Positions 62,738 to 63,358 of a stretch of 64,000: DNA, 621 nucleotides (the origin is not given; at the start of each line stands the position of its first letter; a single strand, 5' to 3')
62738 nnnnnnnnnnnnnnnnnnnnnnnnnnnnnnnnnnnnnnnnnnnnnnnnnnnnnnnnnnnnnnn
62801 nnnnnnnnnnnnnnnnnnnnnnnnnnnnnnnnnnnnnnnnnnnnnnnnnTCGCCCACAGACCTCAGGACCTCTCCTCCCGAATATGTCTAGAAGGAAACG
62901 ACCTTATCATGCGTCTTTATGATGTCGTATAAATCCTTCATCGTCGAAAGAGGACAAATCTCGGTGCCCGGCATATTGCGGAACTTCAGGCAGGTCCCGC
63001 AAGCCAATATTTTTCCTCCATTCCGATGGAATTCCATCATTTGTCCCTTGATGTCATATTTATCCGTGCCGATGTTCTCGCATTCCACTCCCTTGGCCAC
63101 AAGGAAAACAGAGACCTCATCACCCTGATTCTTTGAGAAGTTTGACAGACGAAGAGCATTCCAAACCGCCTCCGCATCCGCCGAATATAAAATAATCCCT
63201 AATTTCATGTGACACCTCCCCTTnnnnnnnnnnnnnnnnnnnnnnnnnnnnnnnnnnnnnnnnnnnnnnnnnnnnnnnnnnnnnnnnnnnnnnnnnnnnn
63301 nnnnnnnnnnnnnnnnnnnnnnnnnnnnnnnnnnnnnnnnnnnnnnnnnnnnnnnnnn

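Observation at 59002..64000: Compact Fe-S/sulfur-trafficking gene cluster with an IscU-Mrp fusion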

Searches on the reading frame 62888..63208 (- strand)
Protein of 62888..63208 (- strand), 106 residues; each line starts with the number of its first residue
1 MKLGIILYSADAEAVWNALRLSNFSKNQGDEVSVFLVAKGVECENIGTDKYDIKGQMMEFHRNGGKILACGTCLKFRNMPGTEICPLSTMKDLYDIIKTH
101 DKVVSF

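Call 3: search_protein_families(library=pfam, proteins=[window:62888-63208:-], max_evalue=0.01)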
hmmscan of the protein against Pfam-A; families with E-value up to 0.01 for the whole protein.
window:62888-63208:- (106 aa): 1 family
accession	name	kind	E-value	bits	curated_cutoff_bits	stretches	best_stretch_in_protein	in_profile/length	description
PF02635.20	DsrE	-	1.9e-09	38.1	22.7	1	1-106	1-116/116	DsrE/DsrF-like family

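Call 9: search_protein_families(library=ncbifam, proteins=[window:62888-63208:-], max_evalue=0.001)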
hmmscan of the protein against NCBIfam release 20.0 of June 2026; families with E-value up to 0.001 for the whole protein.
window:62888-63208:- (106 aa): 1 family
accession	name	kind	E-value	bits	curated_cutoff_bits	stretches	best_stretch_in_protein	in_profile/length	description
TIGR03527.1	selenium_YedF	equivalog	9.3e-06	25.6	110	1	33-105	123-193/194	sulfurtransferase-like selenium metabolism protein YedF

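Call 31: search_solved_structures(query=window:62888-63208:-, max_evalue=1, show_alignments=2)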
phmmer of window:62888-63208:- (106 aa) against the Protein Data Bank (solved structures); distinct sequences matched with E-value up to 1: 2.
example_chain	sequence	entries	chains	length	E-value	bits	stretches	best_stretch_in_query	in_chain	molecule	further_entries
8ip0_J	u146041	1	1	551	0.21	14.8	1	8-56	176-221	Type I-MYXAN CRISPR-associated protein Cmx8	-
8h67_L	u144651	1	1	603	0.24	14.6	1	8-56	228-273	CRISPR associated protein Cas8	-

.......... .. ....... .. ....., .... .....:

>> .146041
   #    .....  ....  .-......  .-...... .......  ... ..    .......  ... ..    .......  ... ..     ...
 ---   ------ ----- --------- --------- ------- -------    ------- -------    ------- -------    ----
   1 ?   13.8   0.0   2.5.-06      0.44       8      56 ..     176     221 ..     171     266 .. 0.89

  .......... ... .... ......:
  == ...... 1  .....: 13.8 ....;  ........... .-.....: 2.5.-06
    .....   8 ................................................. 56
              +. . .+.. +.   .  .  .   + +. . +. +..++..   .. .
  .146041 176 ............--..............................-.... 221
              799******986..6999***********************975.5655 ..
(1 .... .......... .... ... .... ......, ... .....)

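Call 41: find_homologous_proteins(query=window:62888-63208:-, max_evalue=0.001)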
Query window:62888-63208:- (106 aa): 1788 proteins with E <= 0.001 among 1807 candidates; the best 120 are listed.
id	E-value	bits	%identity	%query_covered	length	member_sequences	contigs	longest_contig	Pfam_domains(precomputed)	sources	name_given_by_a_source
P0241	1.0e-65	236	100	100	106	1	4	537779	PF02635.21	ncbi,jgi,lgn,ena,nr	ncbi:MAG TPA: DsrE family protein [Elusimicrobiota bacterium]|nr:DsrE family protein [Elusimicrobiot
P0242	1.3e-41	159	66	100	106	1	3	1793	PF02635.21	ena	-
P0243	1.3e-41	159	68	100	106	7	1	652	PF02635.21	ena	-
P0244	1.6e-41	158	69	100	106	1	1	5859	PF02635.21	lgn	-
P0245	5.2e-41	157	69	99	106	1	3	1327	PF02635.21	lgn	-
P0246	7.2e-41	156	66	100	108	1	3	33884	PF02635.21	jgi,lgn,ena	-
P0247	8.6e-41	156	64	100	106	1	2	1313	PF02635.21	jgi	jgi:uncharacterized protein involved in oxidation of intracellular sulfur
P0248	8.7e-41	156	65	100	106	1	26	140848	PF02635.21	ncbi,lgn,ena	-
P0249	1.1e-40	156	65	100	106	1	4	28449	PF02635.21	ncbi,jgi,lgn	jgi:uncharacterized protein involved in oxidation of intracellular sulfur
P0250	1.3e-40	155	63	100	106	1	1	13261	PF02635.21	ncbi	-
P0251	1.6e-40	155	67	100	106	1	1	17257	PF02635.21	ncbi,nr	ncbi:MAG: DsrE family protein [Elusimicrobia bacterium]|nr:DsrE family protein [Elusimicrobiota bact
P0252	1.8e-40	155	65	100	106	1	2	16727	PF02635.21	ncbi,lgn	ncbi:MAG: DsrE family protein [Victivallales bacterium]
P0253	1.8e-40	155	66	100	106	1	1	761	PF02635.21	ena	-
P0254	2.5e-40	154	65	100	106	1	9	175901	PF02635.21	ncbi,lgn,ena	-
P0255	2.5e-40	154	68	99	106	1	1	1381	PF02635.21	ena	-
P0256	3.0e-40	154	64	100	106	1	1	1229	PF02635.21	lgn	-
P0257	3.2e-40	154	67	100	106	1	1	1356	PF02635.21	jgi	jgi:uncharacterized protein involved in oxidation of intracellular sulfur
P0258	3.2e-40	154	66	100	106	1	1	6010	PF02635.21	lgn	-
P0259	3.5e-40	154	66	100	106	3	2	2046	PF02635.21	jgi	jgi:uncharacterized protein involved in oxidation of intracellular sulfur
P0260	3.5e-40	154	66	100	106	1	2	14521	PF02635.21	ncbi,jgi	-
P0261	3.6e-40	154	68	99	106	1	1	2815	PF02635.21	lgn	-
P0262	4.8e-40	154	65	100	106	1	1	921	PF02635.21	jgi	jgi:uncharacterized protein involved in oxidation of intracellular sulfur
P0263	6.2e-40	153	64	100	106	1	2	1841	PF02635.21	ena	-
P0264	6.8e-40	153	65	100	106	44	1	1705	PF02635.21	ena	-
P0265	7.0e-40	153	67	99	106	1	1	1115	PF02635.21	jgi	-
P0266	8.6e-40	153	66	100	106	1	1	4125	PF02635.21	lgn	-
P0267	9.2e-40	153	65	100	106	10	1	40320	PF02635.21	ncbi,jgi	jgi:uncharacterized protein involved in oxidation of intracellular sulfur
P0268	9.7e-40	153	67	99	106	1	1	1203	PF02635.21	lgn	-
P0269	9.7e-40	153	67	99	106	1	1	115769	PF02635.21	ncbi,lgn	ncbi:MAG: DsrE family protein [Ignavibacteriaceae bacterium]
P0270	1.0e-39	152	65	100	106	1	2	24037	PF02635.21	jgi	-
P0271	1.1e-39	152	64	100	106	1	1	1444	PF02635.21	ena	-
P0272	1.3e-39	152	65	100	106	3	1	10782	PF02635.21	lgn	-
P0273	1.3e-39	152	65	100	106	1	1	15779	PF02635.21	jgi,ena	-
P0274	1.3e-39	152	64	100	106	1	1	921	PF02635.21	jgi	-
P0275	1.3e-39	152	65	100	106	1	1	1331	PF02635.21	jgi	jgi:uncharacterized protein involved in oxidation of intracellular sulfur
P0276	1.3e-39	152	67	99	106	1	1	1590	PF02635.21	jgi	jgi:uncharacterized protein involved in oxidation of intracellular sulfur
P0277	1.3e-39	152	66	100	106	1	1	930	PF02635.21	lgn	-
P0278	1.6e-39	152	64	100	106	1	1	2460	PF02635.21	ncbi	-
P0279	1.7e-39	152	67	99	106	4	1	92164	PF02635.21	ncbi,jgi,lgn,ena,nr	ncbi:MAG: DsrE family protein [Melioribacteraceae bacterium]|nr:DsrE family protein [Melioribacterac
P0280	1.8e-39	152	64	100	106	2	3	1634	PF02635.21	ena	-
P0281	1.8e-39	152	62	100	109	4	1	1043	PF02635.21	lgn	-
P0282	1.9e-39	152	68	99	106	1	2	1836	PF02635.21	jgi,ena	-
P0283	2.4e-39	151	67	100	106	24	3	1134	PF02635.21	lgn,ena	-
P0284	2.4e-39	151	65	100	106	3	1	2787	PF02635.21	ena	-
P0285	2.5e-39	151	63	100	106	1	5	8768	PF02635.21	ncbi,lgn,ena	-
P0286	2.5e-39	151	63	100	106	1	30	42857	PF02635.21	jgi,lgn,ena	-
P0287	2.5e-39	151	63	100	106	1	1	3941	PF02635.21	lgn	-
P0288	2.6e-39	151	67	99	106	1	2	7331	PF02635.21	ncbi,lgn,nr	ncbi:MAG: DsrE family protein [Ignavibacteria bacterium]|nr:DsrE family protein [Ignavibacteria bact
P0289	2.6e-39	151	67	99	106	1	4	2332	PF02635.21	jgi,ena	-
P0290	2.9e-39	151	63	100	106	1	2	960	PF02635.21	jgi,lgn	-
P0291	3.3e-39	151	65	100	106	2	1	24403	PF02635.21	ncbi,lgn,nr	ncbi:MAG: DsrE family protein [Candidatus Omnitrophica bacterium]|nr:DsrE family protein [Candidatus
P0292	3.3e-39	151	65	100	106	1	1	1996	PF02635.21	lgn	-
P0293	3.5e-39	151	66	99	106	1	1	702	PF02635.21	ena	-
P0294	3.5e-39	151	62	100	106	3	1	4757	PF02635.21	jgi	jgi:uncharacterized protein involved in oxidation of intracellular sulfur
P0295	3.6e-39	151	64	100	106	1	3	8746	PF02635.21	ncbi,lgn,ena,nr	ncbi:MAG: DsrE family protein [Actinomycetota bacterium]|nr:DsrE family protein [Actinomycetota bact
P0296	3.7e-39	151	64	100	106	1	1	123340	PF02635.21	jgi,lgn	jgi:uncharacterized protein involved in oxidation of intracellular sulfur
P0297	3.7e-39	151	63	100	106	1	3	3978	PF02635.21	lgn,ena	-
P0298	4.0e-39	151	61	100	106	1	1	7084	PF02635.21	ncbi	-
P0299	4.3e-39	150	62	100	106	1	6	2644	PF02635.21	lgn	-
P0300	4.5e-39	150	65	100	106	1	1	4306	PF02635.21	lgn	-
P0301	4.5e-39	150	63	100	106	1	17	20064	PF02635.21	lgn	-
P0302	4.6e-39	150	62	100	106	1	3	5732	PF02635.21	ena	-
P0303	4.6e-39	150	65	100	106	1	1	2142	PF02635.21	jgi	jgi:uncharacterized protein involved in oxidation of intracellular sulfur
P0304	4.7e-39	150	63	100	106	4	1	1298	PF02635.21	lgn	-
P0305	4.9e-39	150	62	100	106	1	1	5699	PF02635.21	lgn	-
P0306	5.0e-39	150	66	99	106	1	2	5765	PF02635.21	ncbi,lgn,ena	-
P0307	5.1e-39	150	64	100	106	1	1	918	PF02635.21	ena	-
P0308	5.1e-39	150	66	99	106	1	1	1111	PF02635.21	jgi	jgi:uncharacterized protein involved in oxidation of intracellular sulfur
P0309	5.1e-39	150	65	100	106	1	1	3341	PF02635.21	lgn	-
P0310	6.2e-39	150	66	100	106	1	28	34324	PF02635.21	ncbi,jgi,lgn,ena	-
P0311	6.3e-39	150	63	100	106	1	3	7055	PF02635.21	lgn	-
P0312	6.3e-39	150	62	100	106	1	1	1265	PF02635.21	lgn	-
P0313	6.5e-39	150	66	99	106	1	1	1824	PF02635.21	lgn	-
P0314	6.5e-39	150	64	100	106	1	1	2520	PF02635.21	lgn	-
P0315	6.6e-39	150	64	99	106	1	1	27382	PF02635.21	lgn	-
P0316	6.6e-39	150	63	100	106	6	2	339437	PF02635.21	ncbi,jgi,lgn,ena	-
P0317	6.8e-39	150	65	100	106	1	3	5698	PF02635.21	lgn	-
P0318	6.9e-39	150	66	99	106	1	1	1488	PF02635.21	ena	-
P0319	6.9e-39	150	63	100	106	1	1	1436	PF02635.21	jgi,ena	-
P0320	7.0e-39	150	65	100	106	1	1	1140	PF02635.21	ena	-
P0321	7.4e-39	150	64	100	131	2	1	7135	PF02635.21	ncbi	ncbi:MAG TPA: DsrE family protein [Candidatus Acidoferrales bacterium]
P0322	8.9e-39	149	62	100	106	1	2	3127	PF02635.21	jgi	-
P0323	9.1e-39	149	63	100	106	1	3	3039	PF02635.21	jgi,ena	-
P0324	9.2e-39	149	65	100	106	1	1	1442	PF02635.21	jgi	jgi:sulfur relay (sulfurtransferase) complex TusBCD TusD component (DsrE family)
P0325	9.6e-39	149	67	99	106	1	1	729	PF02635.21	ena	-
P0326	9.6e-39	149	62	100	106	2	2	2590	PF02635.21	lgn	-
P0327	9.7e-39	149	66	100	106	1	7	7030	PF02635.21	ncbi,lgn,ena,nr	ncbi:MAG: DsrE family protein [Spirochaetes bacterium]|nr:DsrE family protein [Spirochaetota bacteri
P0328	9.8e-39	149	65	100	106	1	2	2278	PF02635.21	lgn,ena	-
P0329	1.2e-38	149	66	100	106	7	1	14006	PF02635.21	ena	-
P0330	1.2e-38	149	62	100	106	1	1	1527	PF02635.21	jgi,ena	-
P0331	1.2e-38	149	63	98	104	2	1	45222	PF02635.21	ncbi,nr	ncbi:MAG: sulfur reduction protein DsrE [Verrucomicrobia bacterium]|nr:MAG: sulfur reduction protein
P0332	1.2e-38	149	62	100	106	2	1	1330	PF02635.21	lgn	-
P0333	1.2e-38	149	64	100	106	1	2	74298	PF02635.21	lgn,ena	-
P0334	1.3e-38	149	64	100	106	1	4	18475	PF02635.21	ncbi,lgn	-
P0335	1.3e-38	149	62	100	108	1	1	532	PF02635.21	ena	-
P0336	1.3e-38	149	61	100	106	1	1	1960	PF02635.21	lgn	-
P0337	1.3e-38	149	62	100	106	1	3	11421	PF02635.21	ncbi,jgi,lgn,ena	-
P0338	1.3e-38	149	66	99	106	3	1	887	PF02635.21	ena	-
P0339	1.3e-38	149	64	100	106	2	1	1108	PF02635.21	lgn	-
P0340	1.3e-38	149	62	100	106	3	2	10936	PF02635.21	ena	-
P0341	1.3e-38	149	65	100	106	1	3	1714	PF02635.21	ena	-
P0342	1.5e-38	149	61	100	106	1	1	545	PF02635.21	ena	-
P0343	1.6e-38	149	62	100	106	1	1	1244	PF02635.21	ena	-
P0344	1.7e-38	149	61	100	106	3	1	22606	PF02635.21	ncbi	-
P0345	1.7e-38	149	61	100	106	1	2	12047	PF02635.21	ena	-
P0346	1.7e-38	149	64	100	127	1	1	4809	PF02635.21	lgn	-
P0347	1.7e-38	149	61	100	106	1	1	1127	PF02635.21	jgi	-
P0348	1.8e-38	148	63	100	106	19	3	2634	PF02635.21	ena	-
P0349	1.8e-38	148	64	100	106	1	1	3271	PF02635.21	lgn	-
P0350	1.8e-38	148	63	100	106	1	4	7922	PF02635.21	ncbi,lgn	-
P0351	1.8e-38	148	66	100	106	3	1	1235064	PF02635.21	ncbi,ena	-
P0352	1.9e-38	148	62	100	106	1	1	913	PF02635.21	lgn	-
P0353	2.0e-38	148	65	98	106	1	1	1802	PF02635.21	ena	-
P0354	2.2e-38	148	63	100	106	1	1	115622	PF02635.21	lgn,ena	-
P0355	2.3e-38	148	61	100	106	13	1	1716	PF02635.21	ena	-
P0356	2.4e-38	148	64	100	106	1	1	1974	PF02635.21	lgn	-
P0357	2.4e-38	148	65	100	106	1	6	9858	PF02635.21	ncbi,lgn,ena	-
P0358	2.4e-38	148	63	100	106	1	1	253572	PF02635.21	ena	-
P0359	2.4e-38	148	63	100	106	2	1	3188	PF02635.21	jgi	jgi:uncharacterized protein involved in oxidation of intracellular sulfur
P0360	2.5e-38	148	63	100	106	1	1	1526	PF02635.21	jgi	jgi:uncharacterized protein involved in oxidation of intracellular sulfur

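Call 42: find_encoding_contigs(protein=P0251, flank=5000, max_places=1)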
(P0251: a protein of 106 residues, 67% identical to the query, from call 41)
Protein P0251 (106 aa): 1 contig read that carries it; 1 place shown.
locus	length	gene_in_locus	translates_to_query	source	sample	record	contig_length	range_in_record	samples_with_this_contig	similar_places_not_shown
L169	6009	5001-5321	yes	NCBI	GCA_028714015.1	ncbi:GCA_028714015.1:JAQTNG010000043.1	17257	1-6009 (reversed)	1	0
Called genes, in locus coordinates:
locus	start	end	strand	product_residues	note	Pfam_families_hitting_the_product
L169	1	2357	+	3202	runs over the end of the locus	PF00092:VWA (weak), PF13519:VWA_2, PF00092:VWA, PF13414:TPR_11, PF13432:TPR_16, PF00092:VWA, PF13519:VWA_2, PF01882:DUF58, +6 more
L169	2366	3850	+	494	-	PF00493:MCM, PF20030:bpMoxR, PF07726:AAA_3, PF07728:AAA_5, PF17863:AAA_lid_2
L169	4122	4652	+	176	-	-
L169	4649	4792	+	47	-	-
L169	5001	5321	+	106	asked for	PF02635:DsrE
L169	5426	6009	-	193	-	PF00089:Trypsin, PF13365:Trypsin_2, PF00595:PDZ (weak), PF13180:PDZ_2 (weak), PF17820:PDZ_6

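Call 43: find_encoding_contigs(protein=P0351, flank=5000, max_places=1)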
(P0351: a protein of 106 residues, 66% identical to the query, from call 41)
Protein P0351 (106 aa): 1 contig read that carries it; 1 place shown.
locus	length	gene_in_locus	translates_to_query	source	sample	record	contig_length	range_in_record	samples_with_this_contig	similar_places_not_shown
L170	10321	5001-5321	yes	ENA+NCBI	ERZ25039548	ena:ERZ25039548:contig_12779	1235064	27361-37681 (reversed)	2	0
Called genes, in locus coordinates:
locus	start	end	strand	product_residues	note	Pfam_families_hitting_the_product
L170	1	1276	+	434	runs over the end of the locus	PF00890:FAD_binding_2, PF01134:GIDA (weak), PF01266:DAO (weak), PF07992:Pyr_redox_2 (weak), PF12831:FAD_oxidored (weak), PF13450:NAD_binding_8, PF00037:Fer4 (weak), PF12838:Fer4_7 (weak), +6 more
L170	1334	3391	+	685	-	PF00890:FAD_binding_2, PF07992:Pyr_redox_2 (weak), PF12831:FAD_oxidored, PF13450:NAD_binding_8 (weak), PF12838:Fer4_7, PF13237:Fer4_10, PF25160:LdpA_Fe-S-bd (weak), PF00037:Fer4 (weak), +3 more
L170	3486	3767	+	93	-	-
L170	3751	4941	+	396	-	PF25160:LdpA_Fe-S-bd (faint), PF12838:Fer4_7 (weak), PF13183:Fer4_8, PF13187:Fer4_9 (weak), PF13237:Fer4_10, PF13534:Fer4_17, PF02665:Nitrate_red_gam (faint)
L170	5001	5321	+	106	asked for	PF02635:DsrE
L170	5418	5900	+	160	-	PF13686:DrsE_2, PF02635:DsrE (faint)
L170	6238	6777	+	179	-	PF03351:DOMON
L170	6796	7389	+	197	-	-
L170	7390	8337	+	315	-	PF03351:DOMON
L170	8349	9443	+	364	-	-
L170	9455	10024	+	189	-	PF13857:Ank_5 (faint), PF23745:ANK_LRRK2 (weak), PF12796:Ank_2, PF13637:Ank_4 (weak), PF00023:Ank (weak), PF13637:Ank_4, PF00023:Ank, PF12796:Ank_2 (weak), +2 more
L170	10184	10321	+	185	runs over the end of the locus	PF03551:PadR (weak)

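Call 44: find_encoding_contigs(protein=P0254, flank=5000, max_places=2)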
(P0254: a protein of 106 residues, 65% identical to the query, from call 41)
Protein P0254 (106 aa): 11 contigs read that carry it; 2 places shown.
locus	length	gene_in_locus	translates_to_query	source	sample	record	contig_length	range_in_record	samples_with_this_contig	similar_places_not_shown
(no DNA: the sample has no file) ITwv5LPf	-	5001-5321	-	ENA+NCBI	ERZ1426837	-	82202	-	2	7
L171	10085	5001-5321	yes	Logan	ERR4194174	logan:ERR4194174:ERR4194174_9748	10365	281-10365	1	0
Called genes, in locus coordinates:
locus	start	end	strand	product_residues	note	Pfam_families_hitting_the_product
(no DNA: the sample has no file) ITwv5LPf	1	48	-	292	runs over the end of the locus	PF00483:NTP_transferase, PF12804:NTP_transf_3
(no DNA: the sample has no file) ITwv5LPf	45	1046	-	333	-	PF00288:GHMP_kinases_N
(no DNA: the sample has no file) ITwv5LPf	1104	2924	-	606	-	PF13174:TPR_6 (faint), PF13432:TPR_16 (weak), PF13431:TPR_17 (faint), PF14559:TPR_19 (faint), PF13432:TPR_16 (weak)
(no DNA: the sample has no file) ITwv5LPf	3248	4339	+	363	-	PF01408:GFO_IDH_MocA, PF22725:GFO_IDH_MocA_C3 (faint), PF02894:GFO_IDH_MocA_C (weak)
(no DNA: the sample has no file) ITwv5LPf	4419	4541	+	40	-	-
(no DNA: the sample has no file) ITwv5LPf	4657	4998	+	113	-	PF01022:HTH_5, PF12840:HTH_20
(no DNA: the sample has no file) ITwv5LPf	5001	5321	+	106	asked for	PF02635:DsrE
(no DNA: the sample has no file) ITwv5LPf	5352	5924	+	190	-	PF01209:Ubie_methyltran (weak), PF13489:Methyltransf_23 (weak), PF13847:Methyltransf_31, PF08241:Methyltransf_11, PF08242:Methyltransf_12, PF13649:Methyltransf_25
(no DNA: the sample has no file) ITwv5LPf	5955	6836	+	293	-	PF01261:AP_endonuc_2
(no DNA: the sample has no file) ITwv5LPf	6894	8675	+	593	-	PF09752:ABHD18 (faint), PF00326:Peptidase_S9 (weak)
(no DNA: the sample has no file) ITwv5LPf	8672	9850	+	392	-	PF03417:AAT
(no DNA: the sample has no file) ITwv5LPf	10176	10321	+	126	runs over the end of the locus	PF00507:Oxidored_q4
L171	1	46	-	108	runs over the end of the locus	?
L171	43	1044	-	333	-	PF00288:GHMP_kinases_N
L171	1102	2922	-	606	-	PF13174:TPR_6 (faint), PF13432:TPR_16 (weak), PF13431:TPR_17 (faint), PF14559:TPR_19 (faint), PF13432:TPR_16 (weak)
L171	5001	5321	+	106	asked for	PF02635:DsrE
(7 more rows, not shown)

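Call 60: predict_structure(alignment_id=A4)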
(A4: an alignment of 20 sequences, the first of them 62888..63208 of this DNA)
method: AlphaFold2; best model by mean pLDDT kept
length: 106 residues; sequences in the alignment: 20
mean_pLDDT: 83.0   pTM: 0.77
mean pLDDT of the five models: 83.0, 82.6, 82.1, 77.7, 77.0
residues with pLDDT >= 90: 41; 70-90: 41; 50-70: 24; < 50: 0
segments of 3 or more residues with pLDDT < 50: none
pLDDT, mean of each block of 10 residues (from residue 1): 91 91 95 80 74 87 83 64 65 92 94
secondary structure, 60 per line:
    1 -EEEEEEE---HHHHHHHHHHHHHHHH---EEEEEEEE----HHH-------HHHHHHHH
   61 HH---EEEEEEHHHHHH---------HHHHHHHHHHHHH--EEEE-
elements in order: E2-8 H12-27 E31-38 H53-62 E66-71 H72-77 H87-99 E102-105

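Call 64: fold_search(model_id=the predicted structure, library=pdb)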
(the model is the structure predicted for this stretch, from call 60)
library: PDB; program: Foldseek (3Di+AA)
matches with E <= 10: 1598; with E <= 0.001: 3
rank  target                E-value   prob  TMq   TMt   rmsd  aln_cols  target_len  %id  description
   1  3pnx_A                4.2e-05  1.00  0.63  0.43   7.1       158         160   13  Crystal structure of a putative sulfurtransferase dsrE (Swol_2425) from Syntrophomonas wolfei str. Goettingen at 1.92  (released 2010-12-15)
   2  3pnx_B                2.8e-04  1.00  0.57  0.40   7.3       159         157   12  Crystal structure of a putative sulfurtransferase dsrE (Swol_2425) from Syntrophomonas wolfei str. Goettingen at 1.92  (released 2010-12-15)
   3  2qs7_A                4.5e-04  1.00  0.51  0.42   7.2       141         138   13  CRYSTAL STRUCTURE OF a putative oxidoreductase of the DsrE/DsrF-like family (SSO1126) FROM SULFOLOBUS SOLFATARICUS P2  (released 2007-08-21)
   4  2hy5_B                1.4e-03  1.00  0.57  0.48   8.9       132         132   14  Crystal structure of DsrEFH (released 2006-09-19)
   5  3mc3                  2.3e-03  1.00  0.61  0.54   6.0       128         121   19  Crystal structure of DsrE/DsrF-like family protein (NP_342589.1) from SULFOLOBUS SOLFATARICUS at 1.49 A resolution (released 2010-05-19)
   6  7ji4                  4.4e-03  0.84  0.36  0.32   8.6       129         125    7  Universal stress protein (USP) domain of KdpD histidine kinase in complex with second messenger c-di-AMP (released 2021-05-26)
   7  1qyd_A                1.4e-02  0.99  0.49  0.20   4.8       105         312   16  Crystal structures of pinoresinol-lariciresinol and phenylcoumaran benzylic ether reductases, and their relationship t (released 2003-11-04)
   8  2pd2_A                1.6e-02  0.99  0.59  0.58   5.9       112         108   16  Crystal structure of (ST0148) conserved hypothetical from Sulfolobus Tokodaii Strain7 (released 2007-10-02)
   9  1tq8_A                1.8e-02  0.69  0.33  0.30   6.7       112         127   11  Crystal Structure of protein Rv1636 from Mycobacterium tuberculosis H37Rv (released 2004-06-29)
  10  3d3k_A                1.9e-02  0.96  0.49  0.25   8.0       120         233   12  Crystal structure of human Edc3p (released 2008-08-26)
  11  5o30_B                2.7e-02  0.97  0.48  0.24   6.7       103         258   11  Crystal structure of the novel halohydrin dehalogenase HheG (released 2017-09-13)
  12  4eit_F                3.4e-02  0.92  0.41  0.20   5.3        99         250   13  Crystal structure of an enoyl-(acyl carrier protein) reductase from Bartonella henselae (released 2012-04-18)
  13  5tf4_F                3.4e-02  0.89  0.40  0.19   5.4       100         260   14  Crystal structure of enoyl-(acyl carrier protein) reductase from Bartonella henselae in complext with NAD (released 2016-11-09)
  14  8ixp_D                3.4e-02  0.89  0.45  0.16   6.7       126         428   11  Apo structure of glycosyltransferase LmbT wild type (released 2024-04-03)
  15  3qtb_A                3.4e-02  0.44  0.31  0.28   7.4       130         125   15  Structure of the universal stress protein from Archaeoglobus fulgidus in complex with dAMP (released 2011-03-30)
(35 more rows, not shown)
